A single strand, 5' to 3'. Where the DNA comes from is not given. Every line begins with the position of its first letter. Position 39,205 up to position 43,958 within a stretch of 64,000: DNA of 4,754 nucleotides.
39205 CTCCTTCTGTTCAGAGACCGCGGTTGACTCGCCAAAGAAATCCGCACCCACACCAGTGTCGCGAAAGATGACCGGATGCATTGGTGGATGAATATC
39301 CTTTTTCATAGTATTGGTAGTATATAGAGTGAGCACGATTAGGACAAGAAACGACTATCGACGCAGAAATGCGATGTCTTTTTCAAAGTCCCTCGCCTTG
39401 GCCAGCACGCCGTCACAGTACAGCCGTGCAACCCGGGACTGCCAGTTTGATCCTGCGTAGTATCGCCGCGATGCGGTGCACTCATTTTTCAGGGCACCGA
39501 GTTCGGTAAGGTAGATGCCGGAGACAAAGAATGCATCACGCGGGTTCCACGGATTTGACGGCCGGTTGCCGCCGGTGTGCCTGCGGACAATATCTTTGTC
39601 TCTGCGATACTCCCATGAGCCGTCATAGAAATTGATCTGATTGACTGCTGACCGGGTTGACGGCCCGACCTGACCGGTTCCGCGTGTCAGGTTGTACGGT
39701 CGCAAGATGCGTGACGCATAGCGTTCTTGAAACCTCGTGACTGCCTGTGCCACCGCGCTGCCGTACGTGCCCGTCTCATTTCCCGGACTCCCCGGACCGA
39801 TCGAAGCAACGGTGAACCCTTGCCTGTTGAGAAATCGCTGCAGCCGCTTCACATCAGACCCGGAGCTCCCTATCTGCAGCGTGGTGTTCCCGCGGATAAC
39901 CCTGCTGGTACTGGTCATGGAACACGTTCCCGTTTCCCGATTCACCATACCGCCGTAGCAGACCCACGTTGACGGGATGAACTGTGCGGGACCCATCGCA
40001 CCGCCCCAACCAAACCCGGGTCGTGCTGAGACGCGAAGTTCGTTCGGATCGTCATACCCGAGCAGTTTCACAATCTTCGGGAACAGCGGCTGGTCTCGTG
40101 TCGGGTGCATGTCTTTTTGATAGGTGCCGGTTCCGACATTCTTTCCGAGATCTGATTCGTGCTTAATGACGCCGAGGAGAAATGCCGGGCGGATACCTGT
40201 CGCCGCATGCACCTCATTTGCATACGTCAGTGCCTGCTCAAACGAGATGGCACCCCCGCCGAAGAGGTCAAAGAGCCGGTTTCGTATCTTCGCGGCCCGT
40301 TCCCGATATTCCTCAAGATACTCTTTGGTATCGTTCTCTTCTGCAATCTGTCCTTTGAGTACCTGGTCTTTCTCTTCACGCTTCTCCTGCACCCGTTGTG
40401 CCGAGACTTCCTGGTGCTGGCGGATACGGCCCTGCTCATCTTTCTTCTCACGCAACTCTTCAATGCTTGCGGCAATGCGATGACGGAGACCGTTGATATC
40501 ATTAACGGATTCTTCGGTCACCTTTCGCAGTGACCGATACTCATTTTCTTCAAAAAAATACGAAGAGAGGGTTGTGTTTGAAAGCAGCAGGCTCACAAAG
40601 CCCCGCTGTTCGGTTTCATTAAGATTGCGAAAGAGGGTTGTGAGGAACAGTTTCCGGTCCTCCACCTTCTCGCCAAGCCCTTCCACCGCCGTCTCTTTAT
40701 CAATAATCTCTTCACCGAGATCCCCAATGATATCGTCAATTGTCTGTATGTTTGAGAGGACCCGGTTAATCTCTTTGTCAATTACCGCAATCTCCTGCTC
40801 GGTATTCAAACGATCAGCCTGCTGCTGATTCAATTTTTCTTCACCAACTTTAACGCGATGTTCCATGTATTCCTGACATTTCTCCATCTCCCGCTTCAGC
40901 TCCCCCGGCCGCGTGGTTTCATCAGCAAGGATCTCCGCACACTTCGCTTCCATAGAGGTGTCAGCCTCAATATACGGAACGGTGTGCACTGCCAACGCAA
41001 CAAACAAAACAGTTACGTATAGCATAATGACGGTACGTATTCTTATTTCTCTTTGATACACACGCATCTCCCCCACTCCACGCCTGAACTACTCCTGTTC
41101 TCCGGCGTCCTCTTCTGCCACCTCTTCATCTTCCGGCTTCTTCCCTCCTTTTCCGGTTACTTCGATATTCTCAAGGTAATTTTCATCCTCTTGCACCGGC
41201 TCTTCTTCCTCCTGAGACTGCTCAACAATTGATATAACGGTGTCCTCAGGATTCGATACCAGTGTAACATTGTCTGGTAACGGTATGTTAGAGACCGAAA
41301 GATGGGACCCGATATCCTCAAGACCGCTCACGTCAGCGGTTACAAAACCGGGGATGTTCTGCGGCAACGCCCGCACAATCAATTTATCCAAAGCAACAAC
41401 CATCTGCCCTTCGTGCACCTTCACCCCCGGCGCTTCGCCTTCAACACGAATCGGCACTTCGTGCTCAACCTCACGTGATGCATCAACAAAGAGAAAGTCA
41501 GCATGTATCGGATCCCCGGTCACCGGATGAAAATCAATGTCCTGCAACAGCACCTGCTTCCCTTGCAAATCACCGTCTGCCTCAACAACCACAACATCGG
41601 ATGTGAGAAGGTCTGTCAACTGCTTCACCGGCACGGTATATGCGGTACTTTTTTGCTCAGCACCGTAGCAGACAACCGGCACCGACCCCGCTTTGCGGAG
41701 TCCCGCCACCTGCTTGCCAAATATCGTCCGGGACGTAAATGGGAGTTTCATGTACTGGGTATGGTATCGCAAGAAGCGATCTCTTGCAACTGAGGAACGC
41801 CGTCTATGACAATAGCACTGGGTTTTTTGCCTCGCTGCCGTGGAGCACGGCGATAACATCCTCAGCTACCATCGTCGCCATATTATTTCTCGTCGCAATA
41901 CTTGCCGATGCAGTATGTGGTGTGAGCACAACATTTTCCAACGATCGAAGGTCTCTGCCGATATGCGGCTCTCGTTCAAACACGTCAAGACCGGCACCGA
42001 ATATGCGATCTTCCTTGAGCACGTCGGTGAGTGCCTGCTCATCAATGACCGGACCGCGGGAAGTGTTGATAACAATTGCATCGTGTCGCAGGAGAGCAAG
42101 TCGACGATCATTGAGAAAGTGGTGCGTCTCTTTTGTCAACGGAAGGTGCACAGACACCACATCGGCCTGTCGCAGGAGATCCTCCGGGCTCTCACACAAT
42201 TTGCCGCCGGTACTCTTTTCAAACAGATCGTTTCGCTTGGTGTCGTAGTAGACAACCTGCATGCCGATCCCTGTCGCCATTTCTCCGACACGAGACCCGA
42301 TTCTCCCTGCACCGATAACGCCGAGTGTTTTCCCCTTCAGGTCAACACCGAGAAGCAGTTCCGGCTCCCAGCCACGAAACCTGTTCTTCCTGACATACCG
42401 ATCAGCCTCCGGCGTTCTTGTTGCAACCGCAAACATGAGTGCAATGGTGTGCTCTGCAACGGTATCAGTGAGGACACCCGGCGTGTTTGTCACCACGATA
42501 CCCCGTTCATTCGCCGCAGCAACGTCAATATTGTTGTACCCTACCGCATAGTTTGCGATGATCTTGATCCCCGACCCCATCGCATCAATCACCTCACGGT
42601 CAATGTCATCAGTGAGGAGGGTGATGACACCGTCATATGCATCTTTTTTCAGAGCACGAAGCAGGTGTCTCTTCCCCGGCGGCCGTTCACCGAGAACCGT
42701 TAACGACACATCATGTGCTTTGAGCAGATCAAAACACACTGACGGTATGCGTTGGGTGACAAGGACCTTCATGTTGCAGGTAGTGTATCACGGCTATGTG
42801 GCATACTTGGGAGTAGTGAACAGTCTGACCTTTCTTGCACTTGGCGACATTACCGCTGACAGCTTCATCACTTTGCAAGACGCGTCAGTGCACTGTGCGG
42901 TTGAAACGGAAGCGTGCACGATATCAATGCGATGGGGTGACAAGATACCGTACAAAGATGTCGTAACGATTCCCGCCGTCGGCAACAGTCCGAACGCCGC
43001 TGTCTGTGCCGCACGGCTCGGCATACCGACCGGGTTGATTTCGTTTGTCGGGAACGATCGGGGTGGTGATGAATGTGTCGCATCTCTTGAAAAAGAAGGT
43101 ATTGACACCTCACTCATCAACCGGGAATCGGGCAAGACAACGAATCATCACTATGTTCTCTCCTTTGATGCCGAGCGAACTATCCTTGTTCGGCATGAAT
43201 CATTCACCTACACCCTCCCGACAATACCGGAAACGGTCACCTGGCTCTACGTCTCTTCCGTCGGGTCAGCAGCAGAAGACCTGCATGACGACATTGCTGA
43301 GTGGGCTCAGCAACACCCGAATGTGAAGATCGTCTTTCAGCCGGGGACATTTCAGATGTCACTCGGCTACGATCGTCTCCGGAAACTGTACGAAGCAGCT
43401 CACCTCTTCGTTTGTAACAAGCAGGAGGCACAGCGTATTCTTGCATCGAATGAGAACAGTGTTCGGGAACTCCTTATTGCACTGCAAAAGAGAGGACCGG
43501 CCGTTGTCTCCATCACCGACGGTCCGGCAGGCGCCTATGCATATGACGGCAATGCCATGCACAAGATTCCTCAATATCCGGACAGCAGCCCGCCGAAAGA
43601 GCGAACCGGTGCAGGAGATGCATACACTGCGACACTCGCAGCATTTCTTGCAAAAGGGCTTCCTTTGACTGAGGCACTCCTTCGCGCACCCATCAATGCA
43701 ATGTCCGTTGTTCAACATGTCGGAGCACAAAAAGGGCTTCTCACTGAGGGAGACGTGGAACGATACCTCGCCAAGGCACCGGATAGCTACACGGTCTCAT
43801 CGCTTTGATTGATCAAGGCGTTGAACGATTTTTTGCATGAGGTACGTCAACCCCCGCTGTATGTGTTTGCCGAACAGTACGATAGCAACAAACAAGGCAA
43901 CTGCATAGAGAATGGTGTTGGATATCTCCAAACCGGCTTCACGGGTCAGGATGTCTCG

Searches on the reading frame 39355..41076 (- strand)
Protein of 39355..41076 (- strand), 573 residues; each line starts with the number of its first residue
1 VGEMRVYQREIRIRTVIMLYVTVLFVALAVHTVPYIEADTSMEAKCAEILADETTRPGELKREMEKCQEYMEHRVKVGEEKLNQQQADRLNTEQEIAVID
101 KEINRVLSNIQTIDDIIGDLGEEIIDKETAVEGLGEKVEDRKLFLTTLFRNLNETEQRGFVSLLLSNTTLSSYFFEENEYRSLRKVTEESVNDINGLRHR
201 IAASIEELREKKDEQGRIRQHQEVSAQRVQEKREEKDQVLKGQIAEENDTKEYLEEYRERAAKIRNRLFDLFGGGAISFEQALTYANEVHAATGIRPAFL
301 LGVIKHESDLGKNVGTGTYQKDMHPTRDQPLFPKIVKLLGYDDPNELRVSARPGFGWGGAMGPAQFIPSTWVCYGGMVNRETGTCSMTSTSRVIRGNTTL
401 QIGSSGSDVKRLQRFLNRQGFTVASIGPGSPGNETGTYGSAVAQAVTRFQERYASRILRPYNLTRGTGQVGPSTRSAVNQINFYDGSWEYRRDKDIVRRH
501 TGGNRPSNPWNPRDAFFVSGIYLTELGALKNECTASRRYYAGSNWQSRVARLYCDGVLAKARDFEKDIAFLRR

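Call 3: search_protein_families(library=pfam, proteins=[window:39355-41076:-], max_evalue=1)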
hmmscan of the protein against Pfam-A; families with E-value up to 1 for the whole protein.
window:39355-41076:- (573 aa): 8 families
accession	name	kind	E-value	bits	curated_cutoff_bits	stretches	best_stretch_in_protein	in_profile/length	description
PF01471.23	PG_binding_1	-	2.3e-09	37.7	23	1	405-453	1-41/57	Putative peptidoglycan binding domain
PF13406.11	SLT_2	-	7.8e-06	25.7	24.3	1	224-375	21-170/292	Transglycosylase SLT domain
PF04361.18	DUF494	-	0.0088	16.3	22.6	1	49-165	23-144/153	Protein of unknown function (DUF494)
PF06644.16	ATP11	-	0.39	11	22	1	184-247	12-75/271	ATP11 protein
PF01432.26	Peptidase_M3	-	0.41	10.4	27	1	176-264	3-95/457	Peptidase family M3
PF06785.16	UPF0242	-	0.59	10.6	33.5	0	169-262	60-146/194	Uncharacterised protein family (UPF0242) N-terminus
PF07889.17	DUF1664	-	0.74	10.3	34.6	1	59-125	52-118/124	Protein of unknown function (DUF1664)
PF20570.3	DUF6779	-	0.97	10.6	28.1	1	207-283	28-101/108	Domain of unknown function (DUF6779)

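Call 4: search_protein_families(library=ncbifam, proteins=[window:39355-41076:-], max_evalue=1)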
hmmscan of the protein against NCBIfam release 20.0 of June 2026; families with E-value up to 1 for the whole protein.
window:39355-41076:- (573 aa): 6 families
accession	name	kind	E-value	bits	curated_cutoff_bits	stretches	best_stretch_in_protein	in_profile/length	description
TIGR02168.1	SMC_prok_B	equivalog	0.00051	17.9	567.35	1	42-268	251-479/1181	chromosome segregation protein SMC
NF041034.1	Rad50_Sulf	equivalog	0.001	17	1000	1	50-271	326-529/872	DNA double-strand break repair ATPase Rad50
TIGR02869.1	spore_SleB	equivalog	0.026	14.4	236.5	1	398-453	5-52/201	spore cortex-lytic enzyme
NF008644.1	PRK11637.1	equivalog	0.066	12.2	270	1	75-268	13-206/385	murein hydrolase activator EnvC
TIGR02283.1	MltB_2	subfamily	0.18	11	248.45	1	275-375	67-171/300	lytic murein transglycosylase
NF045780.1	TrlF_fam_ATP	equivalog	0.19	10.4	350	1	50-269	479-682/944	TrlF family AAA-like ATPase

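Call 19: find_homologous_proteins(query=window:39355-41076:-)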
Query window:39355-41076:- (573 aa): 4273 proteins with E <= 0.001 among 8000 candidates; the best 120 are listed.
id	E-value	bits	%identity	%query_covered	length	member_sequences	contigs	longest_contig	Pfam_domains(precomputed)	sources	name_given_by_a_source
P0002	0.0e+0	1259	100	97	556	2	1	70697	PF01471.24,PF13406.12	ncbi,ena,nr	ncbi:MAG: peptidoglycan-binding protein [Candidatus Kaiserbacteria bacterium]|nr:peptidoglycan-bindi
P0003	0.0e+0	1110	85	99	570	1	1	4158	PF01471.24,PF13406.12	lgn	-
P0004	3.1e-240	817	64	98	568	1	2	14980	PF13406.12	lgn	-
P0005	2.4e-238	810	65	93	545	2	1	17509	PF01471.24,PF13406.12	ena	-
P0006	4.2e-207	707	60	91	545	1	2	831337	PF01471.24,PF13406.12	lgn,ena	-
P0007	1.6e-198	679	55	95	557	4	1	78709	PF01471.24,PF13406.12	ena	-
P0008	1.1e-195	670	55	97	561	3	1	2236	PF13406.12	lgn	-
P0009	2.7e-195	668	55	96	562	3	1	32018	PF01471.24,PF13406.12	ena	-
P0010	3.1e-192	658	54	97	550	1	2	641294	PF01471.24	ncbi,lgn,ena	-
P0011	4.0e-192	658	55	96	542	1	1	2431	PF01471.24,PF13406.12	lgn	-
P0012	4.8e-191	654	55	93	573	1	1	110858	PF01471.24,PF13406.12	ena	-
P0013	6.4e-187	641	52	96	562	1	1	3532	PF01471.24,PF13406.12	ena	-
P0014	2.5e-186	639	56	89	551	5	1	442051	PF01471.24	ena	-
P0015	2.9e-186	639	54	96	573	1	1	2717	PF01471.24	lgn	-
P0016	1.3e-184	633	52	99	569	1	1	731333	PF01471.24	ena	-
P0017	2.6e-184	632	57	89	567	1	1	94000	PF01471.24,PF13406.12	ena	-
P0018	3.5e-184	632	53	97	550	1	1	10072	PF01471.24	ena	-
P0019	6.2e-184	631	54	97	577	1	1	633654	PF01471.24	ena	-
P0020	3.5e-183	628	54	96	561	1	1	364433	PF01471.24,PF13406.12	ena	-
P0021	4.8e-183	628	54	93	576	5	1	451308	PF01471.24,PF13406.12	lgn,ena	-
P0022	1.2e-181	623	52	98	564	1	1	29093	PF01471.24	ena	-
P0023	2.5e-181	622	52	97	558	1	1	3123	PF01471.24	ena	-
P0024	6.7e-181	621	54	91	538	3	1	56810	PF01471.24,PF13406.12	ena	-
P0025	1.7e-180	620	51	97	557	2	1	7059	PF01471.24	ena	-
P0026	4.2e-180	618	51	97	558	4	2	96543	PF01471.24,PF13406.12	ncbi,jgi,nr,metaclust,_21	ncbi:MAG: lytic murein transglycosylase [Candidatus Kaiserbacteria bacterium]|nr:lytic murein transg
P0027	2.5e-179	616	52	96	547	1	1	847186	PF01471.24,PF13406.12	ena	-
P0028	3.7e-178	612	52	97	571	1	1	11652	PF01471.24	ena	-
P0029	7.4e-178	611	52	97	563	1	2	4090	PF01471.24,PF13406.12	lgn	-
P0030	1.6e-176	606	51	95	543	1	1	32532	PF01471.24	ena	-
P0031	2.0e-176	606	51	98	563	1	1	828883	PF01471.24,PF13406.12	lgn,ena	-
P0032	1.2e-175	604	51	98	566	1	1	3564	PF01471.24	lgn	-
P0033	2.0e-175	603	49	97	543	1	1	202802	PF01471.24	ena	-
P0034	4.9e-175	601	51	97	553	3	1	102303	PF01471.24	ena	-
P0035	1.1e-174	600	60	79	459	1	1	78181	PF01471.24,PF13406.12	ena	-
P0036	1.7e-174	600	51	98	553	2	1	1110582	PF01471.24,PF13406.12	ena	-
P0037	2.6e-171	589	51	90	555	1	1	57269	PF01471.24,PF13406.12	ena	-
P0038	3.2e-171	589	49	98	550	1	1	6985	PF01471.24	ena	-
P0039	1.2e-169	584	50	95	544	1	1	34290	PF01471.24,PF13406.12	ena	-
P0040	1.2e-169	584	49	98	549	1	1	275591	PF01471.24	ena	-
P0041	8.0e-169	581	49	98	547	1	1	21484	PF01471.24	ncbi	-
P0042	1.7e-166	573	51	90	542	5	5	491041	PF01471.24,PF13406.12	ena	-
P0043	2.6e-164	566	47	98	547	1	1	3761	PF01471.24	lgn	-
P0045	4.0e-160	552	58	74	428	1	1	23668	PF01471.24,PF13406.12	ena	-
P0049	9.4e-132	459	55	66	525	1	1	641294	PF01471.24,PF13406.12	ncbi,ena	-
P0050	7.1e-130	452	62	57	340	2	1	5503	PF01471.24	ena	-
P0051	9.3e-130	452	43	98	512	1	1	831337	PF01471.24,PF13406.12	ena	-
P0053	1.3e-124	435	53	69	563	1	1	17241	PF01471.24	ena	-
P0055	8.5e-123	429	54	64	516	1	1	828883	PF01471.24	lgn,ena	-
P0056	1.0e-122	429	53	64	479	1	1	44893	PF01471.24,PF13406.12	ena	-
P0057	4.6e-121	423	51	64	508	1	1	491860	PF01471.24,PF13406.12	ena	-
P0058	4.7e-121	423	60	56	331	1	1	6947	PF01471.24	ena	-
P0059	3.8e-120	420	53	64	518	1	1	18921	PF01471.24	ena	-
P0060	1.2e-119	419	40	98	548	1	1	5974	PF01471.24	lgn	-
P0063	5.5e-117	410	46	84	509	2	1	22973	PF01471.24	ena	-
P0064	3.7e-115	404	40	89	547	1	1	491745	PF01471.24,PF13406.12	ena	-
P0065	4.0e-113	397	38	98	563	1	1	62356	PF01471.24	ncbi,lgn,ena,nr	ncbi:MAG: peptidoglycan-binding protein [Candidatus Campbellbacteria bacterium]|nr:peptidoglycan-bin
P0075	1.7e-79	286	37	80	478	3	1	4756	PF01471.24,PF13406.12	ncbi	-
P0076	3.0e-79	285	36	65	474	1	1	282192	-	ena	-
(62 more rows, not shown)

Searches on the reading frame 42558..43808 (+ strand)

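Call 67: search_protein_families(library=pfam, proteins=[window:42558-43808:+], max_evalue=0.0001)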
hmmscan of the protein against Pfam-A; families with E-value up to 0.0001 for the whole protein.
window:42558-43808:+ (416 aa): 2 families
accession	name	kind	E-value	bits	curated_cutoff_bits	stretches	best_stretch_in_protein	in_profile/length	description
PF00294.29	PfkB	-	4.5e-33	115.3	25.8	1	142-394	37-299/302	pfkB family carbohydrate kinase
PF08543.17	Phos_pyr_kin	-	2.6e-05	24.1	27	1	274-377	112-224/246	Phosphomethylpyrimidine kinase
